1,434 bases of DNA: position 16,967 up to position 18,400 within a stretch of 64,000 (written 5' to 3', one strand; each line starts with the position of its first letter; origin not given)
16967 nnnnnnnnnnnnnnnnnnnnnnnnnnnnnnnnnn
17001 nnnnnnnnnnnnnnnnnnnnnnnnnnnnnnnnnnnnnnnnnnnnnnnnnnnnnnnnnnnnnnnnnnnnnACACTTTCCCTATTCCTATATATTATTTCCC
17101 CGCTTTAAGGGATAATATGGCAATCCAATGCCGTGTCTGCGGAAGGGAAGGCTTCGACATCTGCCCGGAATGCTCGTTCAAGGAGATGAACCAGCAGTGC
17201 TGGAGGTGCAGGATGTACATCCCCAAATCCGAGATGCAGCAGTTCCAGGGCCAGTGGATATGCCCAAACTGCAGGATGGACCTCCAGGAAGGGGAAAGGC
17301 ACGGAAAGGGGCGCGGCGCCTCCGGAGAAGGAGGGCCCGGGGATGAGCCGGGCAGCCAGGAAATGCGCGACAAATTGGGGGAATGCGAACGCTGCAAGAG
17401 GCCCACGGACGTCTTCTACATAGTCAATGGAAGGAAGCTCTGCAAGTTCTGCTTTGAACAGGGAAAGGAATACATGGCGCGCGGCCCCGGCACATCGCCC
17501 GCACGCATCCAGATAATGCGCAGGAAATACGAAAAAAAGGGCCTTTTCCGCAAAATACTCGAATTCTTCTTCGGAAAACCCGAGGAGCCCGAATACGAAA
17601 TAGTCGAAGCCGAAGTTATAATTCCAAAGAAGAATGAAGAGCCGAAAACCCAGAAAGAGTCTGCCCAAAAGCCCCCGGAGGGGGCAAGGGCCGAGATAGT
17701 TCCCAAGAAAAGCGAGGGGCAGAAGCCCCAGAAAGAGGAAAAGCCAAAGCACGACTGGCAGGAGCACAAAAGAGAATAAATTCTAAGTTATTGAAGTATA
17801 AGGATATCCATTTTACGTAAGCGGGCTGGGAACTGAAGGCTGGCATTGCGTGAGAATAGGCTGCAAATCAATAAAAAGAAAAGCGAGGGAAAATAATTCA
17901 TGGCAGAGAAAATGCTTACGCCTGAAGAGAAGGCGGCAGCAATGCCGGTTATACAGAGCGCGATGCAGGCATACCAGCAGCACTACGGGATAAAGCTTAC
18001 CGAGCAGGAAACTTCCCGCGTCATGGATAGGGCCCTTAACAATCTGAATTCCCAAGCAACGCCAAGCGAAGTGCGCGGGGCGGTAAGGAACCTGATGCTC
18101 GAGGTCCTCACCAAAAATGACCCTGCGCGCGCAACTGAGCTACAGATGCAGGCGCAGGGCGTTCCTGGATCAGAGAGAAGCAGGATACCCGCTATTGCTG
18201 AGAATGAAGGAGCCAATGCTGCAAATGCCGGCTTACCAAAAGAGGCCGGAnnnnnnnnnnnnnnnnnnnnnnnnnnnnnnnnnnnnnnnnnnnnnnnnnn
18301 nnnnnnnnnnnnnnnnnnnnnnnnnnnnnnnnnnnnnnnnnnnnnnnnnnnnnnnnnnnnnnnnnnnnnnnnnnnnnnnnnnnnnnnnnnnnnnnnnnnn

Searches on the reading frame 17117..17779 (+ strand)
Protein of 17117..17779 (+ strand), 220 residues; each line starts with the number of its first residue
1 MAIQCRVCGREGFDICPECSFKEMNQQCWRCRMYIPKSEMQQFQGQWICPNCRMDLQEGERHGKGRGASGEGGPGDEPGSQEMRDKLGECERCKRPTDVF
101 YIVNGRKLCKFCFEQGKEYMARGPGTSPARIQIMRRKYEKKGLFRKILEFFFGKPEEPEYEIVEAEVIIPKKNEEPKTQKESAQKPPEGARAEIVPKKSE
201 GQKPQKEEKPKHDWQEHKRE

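Call 11: search_protein_families(library=pfam, proteins=[window:17117-17779:+], max_evalue=1)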
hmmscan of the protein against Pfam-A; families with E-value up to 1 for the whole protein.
window:17117-17779:+ (220 aa): 2 families
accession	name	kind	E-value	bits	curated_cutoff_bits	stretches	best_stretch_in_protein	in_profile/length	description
PF24455.1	DUF7571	-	0.012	16.3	27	1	11-58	29-74/89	Family of unknown function (DUF7571)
PF21039.3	CEP104_ZnF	-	0.88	10.2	27.4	1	17-51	49-83/112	Centrosomal protein CEP104, ZnF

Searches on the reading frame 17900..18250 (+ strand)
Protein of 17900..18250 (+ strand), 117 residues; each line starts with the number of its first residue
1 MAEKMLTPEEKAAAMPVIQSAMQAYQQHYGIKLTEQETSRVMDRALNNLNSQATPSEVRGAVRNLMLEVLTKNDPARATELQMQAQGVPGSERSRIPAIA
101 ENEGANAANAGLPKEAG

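Call 34: find_homologous_proteins(query=A3, max_evalue=0.01)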
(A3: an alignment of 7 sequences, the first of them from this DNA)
Query A3 (7 sequences) (117 aa, profile of the alignment): 3 proteins with E <= 0.01 among 3542 candidates.
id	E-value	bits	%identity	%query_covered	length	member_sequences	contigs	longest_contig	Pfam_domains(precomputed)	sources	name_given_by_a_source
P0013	3.2e-51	190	29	91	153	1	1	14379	-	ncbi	ncbi:MAG: hypothetical protein ACLFUZ_04355, partial [Candidatus Micrarchaeia archaeon]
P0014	2.1e-49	184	27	79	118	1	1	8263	-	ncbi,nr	ncbi:hypothetical protein GF415_00330, partial [Candidatus Micrarchaeota archaeon]|nr:hypothetical p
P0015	1.5e-22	98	53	81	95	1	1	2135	-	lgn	-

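Call 36: search_solved_structures(query=A3, max_evalue=10)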
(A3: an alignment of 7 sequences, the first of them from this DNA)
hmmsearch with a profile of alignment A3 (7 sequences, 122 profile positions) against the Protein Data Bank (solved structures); distinct sequences matched with E-value up to 10: 4.
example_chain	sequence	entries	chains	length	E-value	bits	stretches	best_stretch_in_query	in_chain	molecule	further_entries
8th8_I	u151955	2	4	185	0.95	12.7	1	21-48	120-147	EF-hand calcium-binding domain protein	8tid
5l3r_B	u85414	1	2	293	1.3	12.3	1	35-76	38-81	Cell division protein FtsY homolog, chloroplastic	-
3b9q_A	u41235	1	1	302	1.3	12.3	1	35-76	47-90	Chloroplast SRP receptor homolog, alpha subunit CPFTSY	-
8eaw_a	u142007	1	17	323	5.4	10.3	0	26-59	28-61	Capsid protein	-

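Call 46: search_protein_representatives(alignment_id=A4)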
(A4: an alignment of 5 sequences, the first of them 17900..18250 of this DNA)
Query: 5 sequences, 110 profile positions. Proteins with E-value up to 0.001 (for the whole library): 27; up to 1e-10: 16; up to 1e-30: 4. The best 27 are listed.
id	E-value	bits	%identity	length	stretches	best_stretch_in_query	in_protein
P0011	3.3e-44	165.9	-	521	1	3-110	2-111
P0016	1.8e-40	153.9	-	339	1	2-110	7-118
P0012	3.6e-33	130.4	-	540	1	3-110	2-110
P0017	9.8e-31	122.6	-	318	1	4-108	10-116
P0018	1.2e-30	122.2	-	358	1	4-110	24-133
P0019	5.2e-29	117.0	-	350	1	4-109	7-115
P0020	2.0e-26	108.7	-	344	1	5-108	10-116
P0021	4.9e-26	107.4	-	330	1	8-110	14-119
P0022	2.9e-24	101.7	-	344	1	17-110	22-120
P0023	1.3e-23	99.7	-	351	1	6-109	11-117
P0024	4.5e-22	94.7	-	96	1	2-101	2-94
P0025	6.3e-22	94.2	-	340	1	10-109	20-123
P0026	8.0e-22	93.9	-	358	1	14-110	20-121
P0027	1.5e-20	89.8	-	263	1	5-109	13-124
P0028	2.2e-12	63.5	-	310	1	17-97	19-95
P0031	1.3e-06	44.9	-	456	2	18-84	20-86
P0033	1.3e-05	41.7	-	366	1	19-99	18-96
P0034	1.6e-05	41.4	-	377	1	25-90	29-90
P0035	1.9e-05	41.2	-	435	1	14-97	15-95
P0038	3.5e-04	37.1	-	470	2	11-96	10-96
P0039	3.8e-04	37.0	-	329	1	3-92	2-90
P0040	5.1e-04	36.6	-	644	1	17-96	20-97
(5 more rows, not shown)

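Call 49: search_protein_families(library=pfam, proteins=[P0040, P0031, P0038, P0035, P0039, P0033, P0034, P0028, P0016], max_evalue=0.1)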
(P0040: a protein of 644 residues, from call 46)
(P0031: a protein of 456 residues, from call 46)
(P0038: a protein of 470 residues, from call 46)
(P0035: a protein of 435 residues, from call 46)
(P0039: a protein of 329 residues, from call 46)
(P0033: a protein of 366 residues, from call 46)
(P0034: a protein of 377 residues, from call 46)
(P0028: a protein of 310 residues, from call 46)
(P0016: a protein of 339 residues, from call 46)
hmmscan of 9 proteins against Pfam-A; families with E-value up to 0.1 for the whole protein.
P0040 (644 aa): 0 families

P0031 (456 aa): 1 family
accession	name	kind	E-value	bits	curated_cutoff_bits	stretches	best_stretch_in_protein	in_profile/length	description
PF22322.1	DUF6973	-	1.2e-10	41.5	27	1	239-324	34-112/124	Domain of unknown function (DUF6973)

P0038 (470 aa): 3 families
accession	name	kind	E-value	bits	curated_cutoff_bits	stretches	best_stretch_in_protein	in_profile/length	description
PF22322.1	DUF6973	-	9.9e-10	38.5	27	1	154-237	35-113/124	Domain of unknown function (DUF6973)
PF04355.18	BamE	-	0.023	14.9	23.2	0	418-438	3-23/71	Outer membrane protein assembly factor BamE domain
PF04963.19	Sigma54_CBD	-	0.091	12.9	22.9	0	264-441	23-154/185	Sigma-54 factor, core binding domain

P0035 (435 aa): 0 families

P0039 (329 aa): 1 family
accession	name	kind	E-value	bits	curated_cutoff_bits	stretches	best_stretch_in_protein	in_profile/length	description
PF21627.2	BTH_I2711-like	-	0.079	13.8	27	0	101-133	2-35/71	Uncharacterized protein BTH_I2711-like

P0033 (366 aa): 0 families

P0034 (377 aa): 0 families

P0028 (310 aa): 0 families

P0016 (339 aa): 1 family
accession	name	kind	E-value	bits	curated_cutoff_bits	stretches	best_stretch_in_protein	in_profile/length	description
PF07464.16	ApoLp-III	-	0.032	14.8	36.3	0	169-223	9-65/146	Apolipophorin-III precursor (apoLp-III)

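Call 50: find_encoding_contigs(protein=P0040, flank=6000, max_places=3)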
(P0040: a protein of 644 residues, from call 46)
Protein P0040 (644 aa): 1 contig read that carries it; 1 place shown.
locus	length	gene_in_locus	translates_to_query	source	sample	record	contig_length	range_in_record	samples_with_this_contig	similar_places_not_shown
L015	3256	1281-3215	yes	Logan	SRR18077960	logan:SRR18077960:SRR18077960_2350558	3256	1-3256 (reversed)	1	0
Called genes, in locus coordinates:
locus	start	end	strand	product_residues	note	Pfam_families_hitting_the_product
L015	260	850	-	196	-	-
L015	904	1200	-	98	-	-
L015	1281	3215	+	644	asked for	-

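Call 52: find_encoding_contigs(protein=P0031, flank=6000, max_places=3)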
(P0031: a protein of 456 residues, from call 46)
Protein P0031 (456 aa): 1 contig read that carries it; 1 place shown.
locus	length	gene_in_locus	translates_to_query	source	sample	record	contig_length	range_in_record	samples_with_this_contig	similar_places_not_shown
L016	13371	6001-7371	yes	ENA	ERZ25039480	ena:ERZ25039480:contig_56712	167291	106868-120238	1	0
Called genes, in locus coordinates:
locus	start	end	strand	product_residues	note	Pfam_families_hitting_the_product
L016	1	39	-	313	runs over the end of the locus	PF00248:Aldo_ket_red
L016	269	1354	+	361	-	PF01385:OrfB_IS605, PF07282:Cas12f1-like_TNB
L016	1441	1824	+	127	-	-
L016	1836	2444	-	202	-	PF02525:Flavodoxin_2 (weak), PF03358:FMN_red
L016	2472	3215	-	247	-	PF01061:ABC2_membrane, PF12679:ABC2_membrane_2 (weak), PF12698:ABC2_membrane_3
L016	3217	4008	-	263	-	PF13175:AAA_15 (faint), PF13476:AAA_23 (weak), PF13555:AAA_29 (weak), PF00005:ABC_tran, PF13304:AAA_21 (weak)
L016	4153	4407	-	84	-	-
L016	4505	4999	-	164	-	PF12895:ANAPC3 (faint)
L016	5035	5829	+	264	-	-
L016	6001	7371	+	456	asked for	PF22322:DUF6973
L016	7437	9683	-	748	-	PF01580:FtsK_SpoIIIE (faint), PF01935:DUF87, PF12846:AAA_10 (faint)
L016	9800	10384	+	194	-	-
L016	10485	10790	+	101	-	-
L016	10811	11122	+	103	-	-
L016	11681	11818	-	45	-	PF07927:HicA_toxin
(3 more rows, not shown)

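Call 53: find_encoding_contigs(protein=P0028, flank=6000, max_places=3)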
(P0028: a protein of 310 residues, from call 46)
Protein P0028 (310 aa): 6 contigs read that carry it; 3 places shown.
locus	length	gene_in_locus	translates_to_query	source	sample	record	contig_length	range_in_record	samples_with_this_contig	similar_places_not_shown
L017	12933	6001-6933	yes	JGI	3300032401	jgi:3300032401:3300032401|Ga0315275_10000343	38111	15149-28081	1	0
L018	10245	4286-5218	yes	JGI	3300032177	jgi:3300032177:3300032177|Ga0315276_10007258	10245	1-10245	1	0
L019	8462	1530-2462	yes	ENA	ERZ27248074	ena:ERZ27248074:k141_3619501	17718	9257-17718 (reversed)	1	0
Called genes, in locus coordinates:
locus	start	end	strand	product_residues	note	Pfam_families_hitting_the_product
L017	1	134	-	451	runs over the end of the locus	-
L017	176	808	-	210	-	-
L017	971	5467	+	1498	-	PF00082:Peptidase_S8, PF19077:Big_13 (faint), PF06832:BiPBP_C (faint), PF17210:SdrD_B (faint), PF17802:SpaA (faint)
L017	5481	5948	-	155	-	PF12895:ANAPC3 (faint)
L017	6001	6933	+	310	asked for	-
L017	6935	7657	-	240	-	-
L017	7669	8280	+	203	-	PF24217:DUF7436 (faint), PF07894:SACK1 (faint), PF13091:PLDc_2, PF00614:PLDc (weak)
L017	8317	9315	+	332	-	-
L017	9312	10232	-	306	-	PF01637:ATPase_2 (weak), PF05729:NACHT (faint), PF13191:AAA_16, PF13401:AAA_22, PF00004:AAA (faint)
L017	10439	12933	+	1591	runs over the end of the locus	-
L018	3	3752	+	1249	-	?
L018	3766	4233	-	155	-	PF12895:ANAPC3 (faint)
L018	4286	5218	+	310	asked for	-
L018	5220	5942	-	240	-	-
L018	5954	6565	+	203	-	PF24217:DUF7436 (faint), PF07894:SACK1 (faint), PF13091:PLDc_2, PF00614:PLDc (weak)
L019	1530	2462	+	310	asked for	-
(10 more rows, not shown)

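Call 73: search_protein_families(library=ncbifam, proteins=[P0040, P0031], max_evalue=0.1)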
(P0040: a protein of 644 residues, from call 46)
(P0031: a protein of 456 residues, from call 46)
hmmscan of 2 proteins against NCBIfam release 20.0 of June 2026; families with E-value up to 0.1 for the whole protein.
P0040 (644 aa): 1 family
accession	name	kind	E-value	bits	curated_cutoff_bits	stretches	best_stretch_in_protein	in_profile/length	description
TIGR03806.1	chp_HNE_0200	subfamily_domain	0.079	12.1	313.3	0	389-443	53-109/314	SO2930 family diheme c-type cytochrome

P0031 (456 aa): 1 family
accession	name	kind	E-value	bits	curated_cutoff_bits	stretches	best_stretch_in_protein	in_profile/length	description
NF003410.0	PRK04778.1-4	equivalog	0.052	12.3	754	1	399-438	391-430/575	septation ring formation regulator EzrA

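Call 74: search_protein_families(library=padloc, proteins=[P0040, P0031, P0016], max_evalue=0.1)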
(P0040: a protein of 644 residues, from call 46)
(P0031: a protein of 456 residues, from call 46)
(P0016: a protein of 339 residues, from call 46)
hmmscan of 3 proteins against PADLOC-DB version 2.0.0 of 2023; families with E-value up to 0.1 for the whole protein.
P0040 (644 aa): 0 families

P0031 (456 aa): 0 families

P0016 (339 aa): 0 families

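Call 95: find_encoding_contigs(protein=P0015, flank=5000, max_places=3)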
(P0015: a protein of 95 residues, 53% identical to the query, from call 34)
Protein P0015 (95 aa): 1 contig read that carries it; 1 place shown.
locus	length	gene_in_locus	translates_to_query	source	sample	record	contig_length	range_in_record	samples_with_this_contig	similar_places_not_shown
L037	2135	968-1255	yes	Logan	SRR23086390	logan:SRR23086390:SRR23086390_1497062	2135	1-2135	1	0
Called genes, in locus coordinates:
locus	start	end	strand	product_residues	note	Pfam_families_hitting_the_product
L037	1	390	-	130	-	?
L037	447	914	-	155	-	-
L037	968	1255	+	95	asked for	-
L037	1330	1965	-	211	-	-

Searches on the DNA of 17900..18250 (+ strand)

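Call 97: search_rna_families(source=L037, threshold=gathering)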
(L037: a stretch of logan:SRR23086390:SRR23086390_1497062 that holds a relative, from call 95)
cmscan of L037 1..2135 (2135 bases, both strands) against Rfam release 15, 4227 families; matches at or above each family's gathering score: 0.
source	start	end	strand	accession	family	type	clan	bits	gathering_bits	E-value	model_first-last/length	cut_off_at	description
